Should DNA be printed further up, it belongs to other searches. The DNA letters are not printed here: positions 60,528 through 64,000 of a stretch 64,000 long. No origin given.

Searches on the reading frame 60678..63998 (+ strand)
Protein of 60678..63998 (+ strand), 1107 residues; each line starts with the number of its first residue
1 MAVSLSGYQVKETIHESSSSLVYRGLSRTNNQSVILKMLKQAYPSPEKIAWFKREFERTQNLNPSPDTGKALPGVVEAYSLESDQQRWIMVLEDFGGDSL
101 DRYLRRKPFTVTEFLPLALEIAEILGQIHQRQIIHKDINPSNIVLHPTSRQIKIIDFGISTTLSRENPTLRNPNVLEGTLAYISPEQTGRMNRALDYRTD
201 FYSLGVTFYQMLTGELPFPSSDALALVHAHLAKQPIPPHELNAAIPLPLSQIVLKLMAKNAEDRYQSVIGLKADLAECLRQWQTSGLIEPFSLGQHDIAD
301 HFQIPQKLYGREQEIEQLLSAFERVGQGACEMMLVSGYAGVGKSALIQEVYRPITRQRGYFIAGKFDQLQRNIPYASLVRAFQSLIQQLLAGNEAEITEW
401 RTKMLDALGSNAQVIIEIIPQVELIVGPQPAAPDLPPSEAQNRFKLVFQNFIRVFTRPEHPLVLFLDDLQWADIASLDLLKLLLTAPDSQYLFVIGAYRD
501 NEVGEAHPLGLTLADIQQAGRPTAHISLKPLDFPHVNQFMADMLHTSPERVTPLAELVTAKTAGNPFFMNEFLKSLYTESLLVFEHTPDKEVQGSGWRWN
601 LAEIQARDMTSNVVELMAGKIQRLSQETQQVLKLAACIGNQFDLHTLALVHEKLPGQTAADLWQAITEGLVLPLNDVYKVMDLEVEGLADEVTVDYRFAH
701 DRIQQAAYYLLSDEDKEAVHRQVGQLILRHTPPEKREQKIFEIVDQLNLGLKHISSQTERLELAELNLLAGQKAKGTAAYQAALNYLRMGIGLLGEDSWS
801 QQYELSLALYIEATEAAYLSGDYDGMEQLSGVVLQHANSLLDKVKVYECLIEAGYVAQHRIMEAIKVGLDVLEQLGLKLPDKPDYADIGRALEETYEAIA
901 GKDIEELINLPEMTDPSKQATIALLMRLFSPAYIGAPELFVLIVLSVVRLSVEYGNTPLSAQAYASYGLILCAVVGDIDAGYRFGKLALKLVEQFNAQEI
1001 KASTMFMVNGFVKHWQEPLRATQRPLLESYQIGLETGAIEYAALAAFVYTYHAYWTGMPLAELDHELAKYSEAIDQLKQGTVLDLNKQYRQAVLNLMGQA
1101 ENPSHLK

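Call 33: search_protein_families(library=pfam, proteins=[window:60678-63998:+], max_evalue=0.0001)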
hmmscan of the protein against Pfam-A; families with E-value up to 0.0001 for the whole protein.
window:60678-63998:+ (1107 aa): 3 families
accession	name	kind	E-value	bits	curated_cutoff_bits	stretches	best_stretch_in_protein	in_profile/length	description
PF13191.12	AAA_16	-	2.5e-48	165.2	32.6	1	307-495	1-167/167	AAA ATPase domain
PF00069.31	Pkinase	-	8e-35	120.9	31.7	1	8-265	1-252/263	Protein kinase domain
PF07714.23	PK_Tyr_Ser-Thr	-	1.4e-21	77.4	23.1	1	10-264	3-248/258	Protein tyrosine and serine/threonine kinase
